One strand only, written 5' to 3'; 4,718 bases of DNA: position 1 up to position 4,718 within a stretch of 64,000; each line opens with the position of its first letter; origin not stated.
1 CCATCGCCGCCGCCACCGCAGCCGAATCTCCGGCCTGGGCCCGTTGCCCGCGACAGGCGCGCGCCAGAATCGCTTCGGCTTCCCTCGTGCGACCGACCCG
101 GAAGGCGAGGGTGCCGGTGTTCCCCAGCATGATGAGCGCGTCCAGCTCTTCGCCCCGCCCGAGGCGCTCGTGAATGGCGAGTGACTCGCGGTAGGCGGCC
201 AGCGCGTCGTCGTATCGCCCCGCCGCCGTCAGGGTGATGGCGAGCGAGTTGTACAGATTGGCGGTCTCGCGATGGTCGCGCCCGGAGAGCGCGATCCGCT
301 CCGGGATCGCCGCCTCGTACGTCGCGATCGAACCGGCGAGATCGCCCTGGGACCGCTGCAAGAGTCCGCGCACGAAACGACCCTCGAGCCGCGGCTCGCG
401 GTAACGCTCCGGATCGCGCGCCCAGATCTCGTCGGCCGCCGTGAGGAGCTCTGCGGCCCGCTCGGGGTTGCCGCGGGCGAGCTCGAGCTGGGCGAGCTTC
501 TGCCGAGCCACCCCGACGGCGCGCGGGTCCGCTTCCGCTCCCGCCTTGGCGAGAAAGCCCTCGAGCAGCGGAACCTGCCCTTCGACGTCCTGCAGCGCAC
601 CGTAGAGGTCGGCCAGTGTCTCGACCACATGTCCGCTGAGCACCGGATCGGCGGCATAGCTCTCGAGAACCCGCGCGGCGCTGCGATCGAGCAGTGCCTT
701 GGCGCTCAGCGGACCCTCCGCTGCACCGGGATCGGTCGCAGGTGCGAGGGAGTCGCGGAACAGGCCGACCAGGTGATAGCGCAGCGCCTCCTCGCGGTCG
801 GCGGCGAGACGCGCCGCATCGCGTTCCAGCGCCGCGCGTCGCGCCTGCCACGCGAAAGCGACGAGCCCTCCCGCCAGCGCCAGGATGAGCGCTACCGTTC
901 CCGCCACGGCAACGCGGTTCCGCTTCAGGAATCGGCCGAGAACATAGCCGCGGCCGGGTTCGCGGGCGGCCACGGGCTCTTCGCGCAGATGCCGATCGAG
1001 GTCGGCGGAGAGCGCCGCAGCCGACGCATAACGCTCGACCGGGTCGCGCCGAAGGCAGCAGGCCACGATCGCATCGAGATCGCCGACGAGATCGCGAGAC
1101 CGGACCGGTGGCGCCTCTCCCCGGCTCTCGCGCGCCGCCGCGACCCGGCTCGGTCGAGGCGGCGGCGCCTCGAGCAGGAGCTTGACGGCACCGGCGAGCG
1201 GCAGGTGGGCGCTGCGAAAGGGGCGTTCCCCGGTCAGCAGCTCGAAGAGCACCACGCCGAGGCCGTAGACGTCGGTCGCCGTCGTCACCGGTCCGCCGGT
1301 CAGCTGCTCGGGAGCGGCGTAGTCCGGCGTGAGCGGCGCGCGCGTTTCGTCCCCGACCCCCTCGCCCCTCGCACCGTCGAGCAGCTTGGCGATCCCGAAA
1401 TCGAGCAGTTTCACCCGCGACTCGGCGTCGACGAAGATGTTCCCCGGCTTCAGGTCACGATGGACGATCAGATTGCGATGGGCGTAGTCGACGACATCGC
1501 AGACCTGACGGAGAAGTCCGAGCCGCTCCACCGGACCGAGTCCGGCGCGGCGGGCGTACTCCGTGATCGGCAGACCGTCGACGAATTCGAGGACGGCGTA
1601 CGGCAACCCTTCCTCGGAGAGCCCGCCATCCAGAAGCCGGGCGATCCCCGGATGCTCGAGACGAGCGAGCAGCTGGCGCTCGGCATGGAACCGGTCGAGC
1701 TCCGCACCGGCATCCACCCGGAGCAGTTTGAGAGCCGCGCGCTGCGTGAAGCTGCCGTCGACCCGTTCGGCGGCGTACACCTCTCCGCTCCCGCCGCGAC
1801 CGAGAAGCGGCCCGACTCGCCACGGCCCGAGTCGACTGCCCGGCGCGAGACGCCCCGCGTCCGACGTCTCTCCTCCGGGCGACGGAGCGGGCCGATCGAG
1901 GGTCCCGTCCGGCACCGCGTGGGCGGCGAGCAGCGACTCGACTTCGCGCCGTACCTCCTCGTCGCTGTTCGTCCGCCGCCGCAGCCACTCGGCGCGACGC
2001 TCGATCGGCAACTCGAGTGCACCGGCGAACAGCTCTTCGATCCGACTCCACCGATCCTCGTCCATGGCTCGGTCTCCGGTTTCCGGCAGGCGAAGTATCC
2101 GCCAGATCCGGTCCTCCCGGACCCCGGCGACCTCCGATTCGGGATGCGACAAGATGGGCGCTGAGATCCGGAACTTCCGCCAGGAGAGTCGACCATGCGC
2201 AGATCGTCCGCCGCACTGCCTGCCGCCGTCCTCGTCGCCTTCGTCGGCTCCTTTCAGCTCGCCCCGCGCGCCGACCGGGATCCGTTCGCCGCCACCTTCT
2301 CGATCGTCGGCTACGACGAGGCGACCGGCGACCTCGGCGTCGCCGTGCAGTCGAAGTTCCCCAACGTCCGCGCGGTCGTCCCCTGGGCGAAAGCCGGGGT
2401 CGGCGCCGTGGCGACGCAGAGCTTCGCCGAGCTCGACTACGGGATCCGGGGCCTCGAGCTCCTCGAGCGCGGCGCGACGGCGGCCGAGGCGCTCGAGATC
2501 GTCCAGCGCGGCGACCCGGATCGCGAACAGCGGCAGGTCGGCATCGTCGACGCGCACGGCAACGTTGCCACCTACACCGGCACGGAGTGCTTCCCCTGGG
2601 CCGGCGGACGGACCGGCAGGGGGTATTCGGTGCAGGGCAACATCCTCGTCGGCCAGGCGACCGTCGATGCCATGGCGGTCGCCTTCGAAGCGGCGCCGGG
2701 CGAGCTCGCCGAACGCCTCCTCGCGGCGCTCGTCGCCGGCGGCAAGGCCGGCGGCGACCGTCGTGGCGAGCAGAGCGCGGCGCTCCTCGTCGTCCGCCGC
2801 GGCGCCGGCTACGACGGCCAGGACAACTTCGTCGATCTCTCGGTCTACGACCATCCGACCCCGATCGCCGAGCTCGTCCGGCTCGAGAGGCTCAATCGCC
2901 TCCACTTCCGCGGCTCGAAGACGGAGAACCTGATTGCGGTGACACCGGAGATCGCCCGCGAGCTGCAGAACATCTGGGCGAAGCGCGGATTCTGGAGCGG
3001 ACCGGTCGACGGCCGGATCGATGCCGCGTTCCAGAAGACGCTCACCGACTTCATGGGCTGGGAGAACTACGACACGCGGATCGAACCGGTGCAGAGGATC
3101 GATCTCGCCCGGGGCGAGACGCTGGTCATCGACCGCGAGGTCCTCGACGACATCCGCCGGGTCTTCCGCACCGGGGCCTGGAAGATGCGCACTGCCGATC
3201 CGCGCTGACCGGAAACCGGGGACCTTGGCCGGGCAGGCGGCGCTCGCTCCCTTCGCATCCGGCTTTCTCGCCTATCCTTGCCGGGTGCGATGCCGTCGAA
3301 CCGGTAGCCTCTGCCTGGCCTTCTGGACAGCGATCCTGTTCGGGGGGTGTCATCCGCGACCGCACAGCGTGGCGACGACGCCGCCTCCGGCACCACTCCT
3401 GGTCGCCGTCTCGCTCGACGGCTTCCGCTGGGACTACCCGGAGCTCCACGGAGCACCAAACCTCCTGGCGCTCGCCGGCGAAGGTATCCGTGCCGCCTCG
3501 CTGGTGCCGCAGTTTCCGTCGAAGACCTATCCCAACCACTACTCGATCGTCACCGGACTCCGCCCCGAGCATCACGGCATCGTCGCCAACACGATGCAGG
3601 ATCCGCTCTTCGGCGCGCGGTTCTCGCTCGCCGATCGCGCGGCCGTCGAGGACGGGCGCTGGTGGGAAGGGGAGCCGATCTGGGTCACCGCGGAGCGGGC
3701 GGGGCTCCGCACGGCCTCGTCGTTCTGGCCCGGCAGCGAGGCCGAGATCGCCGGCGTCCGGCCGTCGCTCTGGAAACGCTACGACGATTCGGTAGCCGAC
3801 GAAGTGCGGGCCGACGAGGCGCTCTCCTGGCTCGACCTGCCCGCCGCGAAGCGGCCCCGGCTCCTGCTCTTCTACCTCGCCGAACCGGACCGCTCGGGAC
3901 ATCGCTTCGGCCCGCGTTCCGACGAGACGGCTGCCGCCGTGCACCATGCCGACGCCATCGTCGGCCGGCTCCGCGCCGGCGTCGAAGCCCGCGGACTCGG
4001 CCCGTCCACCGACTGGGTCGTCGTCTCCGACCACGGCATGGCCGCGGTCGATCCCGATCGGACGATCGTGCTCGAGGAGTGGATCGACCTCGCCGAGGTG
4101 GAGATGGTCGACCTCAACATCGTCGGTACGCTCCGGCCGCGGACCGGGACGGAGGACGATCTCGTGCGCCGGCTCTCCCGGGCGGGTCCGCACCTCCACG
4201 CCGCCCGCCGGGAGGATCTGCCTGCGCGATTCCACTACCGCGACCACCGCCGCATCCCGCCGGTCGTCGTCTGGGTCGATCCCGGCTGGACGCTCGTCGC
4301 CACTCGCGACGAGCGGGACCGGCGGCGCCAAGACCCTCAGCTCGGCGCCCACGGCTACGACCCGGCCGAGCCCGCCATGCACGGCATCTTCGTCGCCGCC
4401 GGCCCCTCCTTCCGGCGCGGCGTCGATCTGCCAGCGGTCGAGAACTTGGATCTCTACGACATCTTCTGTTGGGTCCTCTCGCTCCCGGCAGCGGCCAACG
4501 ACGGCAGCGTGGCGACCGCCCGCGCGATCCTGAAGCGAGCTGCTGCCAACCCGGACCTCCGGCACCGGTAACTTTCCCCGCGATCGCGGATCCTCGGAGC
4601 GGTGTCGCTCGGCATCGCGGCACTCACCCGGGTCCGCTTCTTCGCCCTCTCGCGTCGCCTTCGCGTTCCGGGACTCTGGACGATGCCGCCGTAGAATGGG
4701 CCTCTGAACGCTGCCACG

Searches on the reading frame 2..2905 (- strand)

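Call 53: search_protein_families(library=pfam, proteins=[window:2-2905:-], max_evalue=0.001)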
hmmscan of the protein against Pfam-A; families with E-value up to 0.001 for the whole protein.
window:2-2905:- (968 aa): 8 families
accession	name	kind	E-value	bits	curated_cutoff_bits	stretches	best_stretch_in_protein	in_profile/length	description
PF00069.31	Pkinase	-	1e-36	127.2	31.7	1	364-632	3-258/263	Protein kinase domain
PF07714.23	PK_Tyr_Ser-Thr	-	2e-27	96.5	23.1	1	367-566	6-208/258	Protein tyrosine and serine/threonine kinase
PF13424.12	TPR_12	-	5.3e-20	71.8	30.1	2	880-955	1-76/77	Tetratricopeptide repeat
PF13374.12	TPR_10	-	5.2e-09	36.3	27.5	1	881-915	1-35/42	Tetratricopeptide repeat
PF00515.34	TPR_1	-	5.1e-06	26.5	27.8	1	882-912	1-31/34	Tetratricopeptide repeat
PF03109.22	ABC1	-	3.3e-05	23.6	22.9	1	438-509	146-217/244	ABC1 atypical kinase-like domain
PF07719.23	TPR_2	-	0.00056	20.3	27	0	882-912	1-31/34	Tetratricopeptide repeat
PF13414.12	TPR_11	-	0.00091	19.3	26.8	0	893-911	5-23/42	TPR repeat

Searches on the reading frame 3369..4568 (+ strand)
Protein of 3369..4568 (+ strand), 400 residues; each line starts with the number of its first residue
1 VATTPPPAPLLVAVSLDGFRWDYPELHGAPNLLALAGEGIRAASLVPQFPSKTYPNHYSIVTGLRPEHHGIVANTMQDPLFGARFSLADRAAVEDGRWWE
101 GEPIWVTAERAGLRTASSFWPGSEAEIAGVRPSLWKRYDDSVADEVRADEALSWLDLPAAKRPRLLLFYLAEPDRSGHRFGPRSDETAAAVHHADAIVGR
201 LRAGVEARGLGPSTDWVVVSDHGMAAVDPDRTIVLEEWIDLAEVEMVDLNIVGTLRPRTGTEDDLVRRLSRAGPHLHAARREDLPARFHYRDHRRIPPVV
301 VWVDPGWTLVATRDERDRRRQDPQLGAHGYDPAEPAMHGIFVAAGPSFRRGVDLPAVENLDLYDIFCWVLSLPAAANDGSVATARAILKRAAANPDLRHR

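Call 53: search_protein_families(library=pfam, proteins=[window:3369-4568:+], max_evalue=0.001)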
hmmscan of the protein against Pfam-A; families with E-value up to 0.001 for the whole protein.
window:3369-4568:+ (400 aa): 1 family
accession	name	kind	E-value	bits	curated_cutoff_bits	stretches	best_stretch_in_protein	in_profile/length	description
PF01663.27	Phosphodiest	-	9.6e-93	311.9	23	1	11-331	1-342/342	Type I phosphodiesterase / nucleotide pyrophosphatase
